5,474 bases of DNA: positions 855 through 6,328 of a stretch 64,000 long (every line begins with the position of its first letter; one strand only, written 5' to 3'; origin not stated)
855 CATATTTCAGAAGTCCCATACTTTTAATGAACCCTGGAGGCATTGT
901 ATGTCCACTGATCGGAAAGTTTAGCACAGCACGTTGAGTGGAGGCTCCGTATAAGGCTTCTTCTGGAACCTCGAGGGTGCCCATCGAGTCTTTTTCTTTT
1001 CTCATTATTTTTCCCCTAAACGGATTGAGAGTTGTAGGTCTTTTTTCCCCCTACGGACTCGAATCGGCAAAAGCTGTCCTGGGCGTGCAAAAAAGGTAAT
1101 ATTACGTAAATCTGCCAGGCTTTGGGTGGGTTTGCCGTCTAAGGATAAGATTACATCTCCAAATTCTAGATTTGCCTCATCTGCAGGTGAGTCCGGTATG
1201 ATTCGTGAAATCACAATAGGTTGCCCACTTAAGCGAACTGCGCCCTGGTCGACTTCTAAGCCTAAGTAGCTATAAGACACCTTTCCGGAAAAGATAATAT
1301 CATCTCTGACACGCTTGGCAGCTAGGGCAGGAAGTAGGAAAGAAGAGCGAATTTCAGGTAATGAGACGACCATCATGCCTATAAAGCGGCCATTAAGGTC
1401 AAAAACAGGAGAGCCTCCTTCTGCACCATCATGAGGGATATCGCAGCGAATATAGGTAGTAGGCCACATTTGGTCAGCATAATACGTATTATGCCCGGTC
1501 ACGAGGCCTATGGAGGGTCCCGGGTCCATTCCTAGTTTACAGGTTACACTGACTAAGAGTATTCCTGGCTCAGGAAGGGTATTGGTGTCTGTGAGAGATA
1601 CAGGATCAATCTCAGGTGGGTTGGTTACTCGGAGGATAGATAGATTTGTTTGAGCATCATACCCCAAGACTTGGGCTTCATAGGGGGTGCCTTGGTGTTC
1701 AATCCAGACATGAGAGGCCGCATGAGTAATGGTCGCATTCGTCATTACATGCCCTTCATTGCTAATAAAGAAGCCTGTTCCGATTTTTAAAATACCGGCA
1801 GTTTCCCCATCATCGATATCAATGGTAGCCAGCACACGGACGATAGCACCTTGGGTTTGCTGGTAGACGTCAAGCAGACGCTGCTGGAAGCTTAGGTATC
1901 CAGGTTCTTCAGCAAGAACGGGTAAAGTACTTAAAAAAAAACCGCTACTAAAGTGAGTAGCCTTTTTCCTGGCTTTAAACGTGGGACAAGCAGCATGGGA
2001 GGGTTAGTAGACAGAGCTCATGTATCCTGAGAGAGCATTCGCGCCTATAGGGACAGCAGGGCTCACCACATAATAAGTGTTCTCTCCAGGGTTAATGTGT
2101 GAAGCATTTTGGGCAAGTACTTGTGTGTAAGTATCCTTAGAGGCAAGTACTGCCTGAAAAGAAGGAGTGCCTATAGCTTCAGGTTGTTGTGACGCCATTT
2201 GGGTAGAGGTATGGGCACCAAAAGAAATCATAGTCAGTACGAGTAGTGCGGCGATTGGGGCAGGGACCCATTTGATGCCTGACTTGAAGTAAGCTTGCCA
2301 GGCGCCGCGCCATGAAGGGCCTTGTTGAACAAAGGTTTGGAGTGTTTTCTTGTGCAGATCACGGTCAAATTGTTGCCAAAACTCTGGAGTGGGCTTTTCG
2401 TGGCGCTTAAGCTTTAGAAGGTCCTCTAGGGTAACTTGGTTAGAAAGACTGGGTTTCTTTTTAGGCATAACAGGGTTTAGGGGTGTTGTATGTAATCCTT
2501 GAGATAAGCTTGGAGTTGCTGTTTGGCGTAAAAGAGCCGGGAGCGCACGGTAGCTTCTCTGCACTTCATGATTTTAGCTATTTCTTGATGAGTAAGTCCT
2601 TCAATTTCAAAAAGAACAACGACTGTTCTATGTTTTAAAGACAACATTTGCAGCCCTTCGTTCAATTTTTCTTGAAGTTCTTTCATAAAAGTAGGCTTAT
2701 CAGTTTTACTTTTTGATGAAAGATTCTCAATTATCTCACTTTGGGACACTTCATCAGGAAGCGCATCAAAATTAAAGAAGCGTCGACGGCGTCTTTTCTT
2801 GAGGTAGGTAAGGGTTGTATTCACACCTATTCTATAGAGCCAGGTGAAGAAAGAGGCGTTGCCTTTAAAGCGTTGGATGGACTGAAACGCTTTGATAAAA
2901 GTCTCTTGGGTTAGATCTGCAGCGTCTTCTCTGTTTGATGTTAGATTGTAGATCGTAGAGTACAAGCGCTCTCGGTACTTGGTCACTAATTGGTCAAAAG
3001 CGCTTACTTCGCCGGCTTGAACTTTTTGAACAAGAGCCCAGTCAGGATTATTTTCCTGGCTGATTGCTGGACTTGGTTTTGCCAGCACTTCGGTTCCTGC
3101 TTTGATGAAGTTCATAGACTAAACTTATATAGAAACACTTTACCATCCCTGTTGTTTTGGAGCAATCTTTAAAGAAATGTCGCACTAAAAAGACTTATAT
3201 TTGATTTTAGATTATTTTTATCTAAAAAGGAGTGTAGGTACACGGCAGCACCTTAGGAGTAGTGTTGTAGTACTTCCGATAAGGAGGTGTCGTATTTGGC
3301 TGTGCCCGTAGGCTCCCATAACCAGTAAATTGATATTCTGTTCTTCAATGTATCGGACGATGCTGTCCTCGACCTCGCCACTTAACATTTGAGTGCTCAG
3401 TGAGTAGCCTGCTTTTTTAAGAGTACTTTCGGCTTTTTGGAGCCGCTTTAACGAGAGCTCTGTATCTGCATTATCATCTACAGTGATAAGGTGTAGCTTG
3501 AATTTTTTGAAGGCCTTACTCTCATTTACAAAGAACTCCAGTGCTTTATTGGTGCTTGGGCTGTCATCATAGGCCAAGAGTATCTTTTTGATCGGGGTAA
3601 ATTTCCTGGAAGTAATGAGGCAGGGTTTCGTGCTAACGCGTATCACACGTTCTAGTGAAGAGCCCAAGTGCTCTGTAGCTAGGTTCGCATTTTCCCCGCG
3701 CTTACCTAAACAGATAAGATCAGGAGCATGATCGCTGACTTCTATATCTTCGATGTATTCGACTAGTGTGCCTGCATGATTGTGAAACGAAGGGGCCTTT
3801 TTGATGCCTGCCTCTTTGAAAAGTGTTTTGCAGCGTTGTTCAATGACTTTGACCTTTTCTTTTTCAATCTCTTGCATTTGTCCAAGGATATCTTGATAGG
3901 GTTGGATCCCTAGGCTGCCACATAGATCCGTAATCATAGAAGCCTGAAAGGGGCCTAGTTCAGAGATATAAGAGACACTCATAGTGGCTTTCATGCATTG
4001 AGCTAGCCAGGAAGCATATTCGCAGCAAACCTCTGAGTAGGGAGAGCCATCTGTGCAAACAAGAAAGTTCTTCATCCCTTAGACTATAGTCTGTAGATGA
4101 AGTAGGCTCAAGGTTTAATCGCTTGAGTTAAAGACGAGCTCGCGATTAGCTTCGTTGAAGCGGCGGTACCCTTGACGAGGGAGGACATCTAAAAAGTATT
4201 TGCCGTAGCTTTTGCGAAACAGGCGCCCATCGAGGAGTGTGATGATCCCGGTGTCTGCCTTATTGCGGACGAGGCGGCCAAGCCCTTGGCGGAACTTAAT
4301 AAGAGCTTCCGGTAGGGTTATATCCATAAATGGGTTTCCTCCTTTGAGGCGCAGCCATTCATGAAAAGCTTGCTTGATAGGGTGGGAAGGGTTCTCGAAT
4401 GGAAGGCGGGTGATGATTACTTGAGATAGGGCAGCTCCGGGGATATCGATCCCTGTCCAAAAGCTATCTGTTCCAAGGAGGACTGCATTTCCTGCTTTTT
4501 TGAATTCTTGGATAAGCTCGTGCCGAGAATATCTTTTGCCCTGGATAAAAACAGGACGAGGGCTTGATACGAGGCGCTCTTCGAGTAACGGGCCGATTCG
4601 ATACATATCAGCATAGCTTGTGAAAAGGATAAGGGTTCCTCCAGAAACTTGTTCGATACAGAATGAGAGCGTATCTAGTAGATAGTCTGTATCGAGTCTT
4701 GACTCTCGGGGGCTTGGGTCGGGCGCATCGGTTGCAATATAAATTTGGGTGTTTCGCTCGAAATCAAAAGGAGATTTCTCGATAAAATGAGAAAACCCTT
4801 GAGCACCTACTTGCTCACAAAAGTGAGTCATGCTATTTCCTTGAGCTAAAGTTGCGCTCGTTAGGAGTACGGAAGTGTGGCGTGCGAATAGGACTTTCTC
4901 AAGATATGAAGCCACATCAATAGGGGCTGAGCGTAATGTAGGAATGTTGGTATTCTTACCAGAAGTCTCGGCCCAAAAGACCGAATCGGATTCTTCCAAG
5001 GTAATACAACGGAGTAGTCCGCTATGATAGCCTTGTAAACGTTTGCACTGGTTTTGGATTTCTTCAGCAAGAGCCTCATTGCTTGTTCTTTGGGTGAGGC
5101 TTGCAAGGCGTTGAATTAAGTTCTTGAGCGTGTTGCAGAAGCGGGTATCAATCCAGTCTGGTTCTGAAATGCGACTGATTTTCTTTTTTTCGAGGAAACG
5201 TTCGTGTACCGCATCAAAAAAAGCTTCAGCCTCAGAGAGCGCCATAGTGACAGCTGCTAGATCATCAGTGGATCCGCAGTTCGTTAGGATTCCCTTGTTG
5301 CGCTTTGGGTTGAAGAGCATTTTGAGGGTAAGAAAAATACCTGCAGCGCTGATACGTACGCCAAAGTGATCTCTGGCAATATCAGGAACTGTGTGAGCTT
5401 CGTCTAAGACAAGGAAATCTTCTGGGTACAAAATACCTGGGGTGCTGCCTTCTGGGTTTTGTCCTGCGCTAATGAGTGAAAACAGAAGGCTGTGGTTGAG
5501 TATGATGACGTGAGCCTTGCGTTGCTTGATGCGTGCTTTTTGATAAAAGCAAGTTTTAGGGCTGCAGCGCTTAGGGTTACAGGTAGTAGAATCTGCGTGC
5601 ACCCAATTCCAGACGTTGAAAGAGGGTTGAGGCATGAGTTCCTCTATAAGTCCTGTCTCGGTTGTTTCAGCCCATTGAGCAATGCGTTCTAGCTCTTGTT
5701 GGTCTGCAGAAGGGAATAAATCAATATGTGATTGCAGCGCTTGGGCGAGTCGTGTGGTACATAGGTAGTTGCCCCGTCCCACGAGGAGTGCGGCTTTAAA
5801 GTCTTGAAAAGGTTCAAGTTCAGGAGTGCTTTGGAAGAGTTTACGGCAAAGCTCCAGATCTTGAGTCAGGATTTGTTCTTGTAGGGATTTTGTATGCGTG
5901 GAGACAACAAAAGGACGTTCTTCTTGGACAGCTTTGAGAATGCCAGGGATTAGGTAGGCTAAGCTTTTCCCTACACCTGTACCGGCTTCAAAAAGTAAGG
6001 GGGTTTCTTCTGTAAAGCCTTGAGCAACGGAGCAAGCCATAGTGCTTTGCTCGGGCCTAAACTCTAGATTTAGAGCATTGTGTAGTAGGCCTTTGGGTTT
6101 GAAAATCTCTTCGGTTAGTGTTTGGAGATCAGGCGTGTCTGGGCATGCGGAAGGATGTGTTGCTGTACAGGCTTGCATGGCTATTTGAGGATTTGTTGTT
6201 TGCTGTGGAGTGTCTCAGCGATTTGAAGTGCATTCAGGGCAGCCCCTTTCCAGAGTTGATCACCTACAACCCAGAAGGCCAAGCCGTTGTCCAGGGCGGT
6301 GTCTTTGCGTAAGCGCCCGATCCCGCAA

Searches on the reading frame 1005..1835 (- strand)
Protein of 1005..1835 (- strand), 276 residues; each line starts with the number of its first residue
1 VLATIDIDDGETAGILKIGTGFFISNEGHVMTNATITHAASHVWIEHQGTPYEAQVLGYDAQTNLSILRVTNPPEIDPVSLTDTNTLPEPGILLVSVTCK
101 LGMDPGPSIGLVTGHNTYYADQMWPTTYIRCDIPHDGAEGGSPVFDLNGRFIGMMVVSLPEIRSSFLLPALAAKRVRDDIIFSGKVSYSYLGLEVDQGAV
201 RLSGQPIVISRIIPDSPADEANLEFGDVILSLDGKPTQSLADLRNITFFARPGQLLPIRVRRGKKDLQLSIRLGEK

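Call 62: search_protein_families(library=pfam, proteins=[window:1005-1835:-], max_evalue=0.01)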
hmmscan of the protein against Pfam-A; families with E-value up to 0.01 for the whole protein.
window:1005-1835:- (276 aa): 4 families
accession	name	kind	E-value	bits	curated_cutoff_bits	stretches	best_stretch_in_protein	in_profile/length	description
PF13365.12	Trypsin_2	-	6.2e-17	63.1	27.6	1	19-154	1-144/144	Trypsin-like peptidase domain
PF13180.12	PDZ_2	-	6.2e-14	52.5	27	1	205-273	13-80/80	PDZ domain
PF00595.29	PDZ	-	8.2e-10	39.4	23.2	1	188-257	9-77/81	PDZ domain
PF17820.7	PDZ_6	-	3.4e-09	36.7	27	1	208-262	1-54/54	PDZ domain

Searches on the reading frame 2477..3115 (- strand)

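Call 62: search_protein_families(library=pfam, proteins=[window:2477-3115:-], max_evalue=0.01)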
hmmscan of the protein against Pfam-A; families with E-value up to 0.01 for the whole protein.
window:2477-3115:- (212 aa): 4 families
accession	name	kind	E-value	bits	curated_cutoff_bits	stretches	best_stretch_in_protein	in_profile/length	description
PF04542.20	Sigma70_r2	-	1.2e-17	63.9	24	1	43-111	1-71/71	Sigma-70 region 2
PF08281.18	Sigma70_r4_2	-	1.1e-11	44.6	25.7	1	150-201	3-54/54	Sigma-70, region 4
PF07638.17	Sigma70_ECF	-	4.8e-09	36.8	21.1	1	28-206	7-184/185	ECF sigma factor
PF04545.22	Sigma70_r4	-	1e-07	31.8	24.1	1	155-202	2-49/50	Sigma-70, region 4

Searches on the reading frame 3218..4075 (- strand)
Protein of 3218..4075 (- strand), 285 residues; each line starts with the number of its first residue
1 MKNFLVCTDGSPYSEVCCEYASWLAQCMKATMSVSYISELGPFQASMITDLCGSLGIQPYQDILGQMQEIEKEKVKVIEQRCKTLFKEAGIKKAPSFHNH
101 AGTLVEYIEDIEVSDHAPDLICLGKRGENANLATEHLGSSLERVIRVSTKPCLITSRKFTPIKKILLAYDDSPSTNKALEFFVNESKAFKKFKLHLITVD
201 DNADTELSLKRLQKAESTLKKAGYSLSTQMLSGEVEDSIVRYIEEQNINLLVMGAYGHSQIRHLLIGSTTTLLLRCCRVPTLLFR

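Call 62: search_protein_families(library=pfam, proteins=[window:3218-4075:-], max_evalue=0.01)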
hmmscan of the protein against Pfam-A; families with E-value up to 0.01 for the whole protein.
window:3218-4075:- (285 aa): 1 family
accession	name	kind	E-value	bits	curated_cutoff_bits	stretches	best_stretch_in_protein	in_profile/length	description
PF00582.32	Usp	-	4.7e-31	108.7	24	2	162-285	2-141/141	Universal stress protein family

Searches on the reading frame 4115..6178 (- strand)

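Call 62: search_protein_families(library=pfam, proteins=[window:4115-6178:-], max_evalue=0.01)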
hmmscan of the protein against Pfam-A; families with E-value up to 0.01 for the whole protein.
window:4115-6178:- (687 aa): 5 families
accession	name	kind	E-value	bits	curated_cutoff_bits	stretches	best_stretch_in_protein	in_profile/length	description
PF13307.12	Helicase_C_2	-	1e-41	143.2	25.3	1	508-668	5-169/170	Helicase C-terminal domain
PF00270.35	DEAD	-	3.4e-08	33.8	26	1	57-110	13-68/167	DEAD/DEAH box helicase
PF00271.37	Helicase_C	-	4.2e-05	24.2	23.5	1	506-597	8-96/110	Helicase conserved C-terminal domain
PF06733.21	DEAD_2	-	0.00094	19.3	21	1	207-278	103-169/172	DEAD_2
PF04851.21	ResIII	-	0.0016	18.8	22.5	0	38-105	2-71/164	Type III restriction enzyme, res subunit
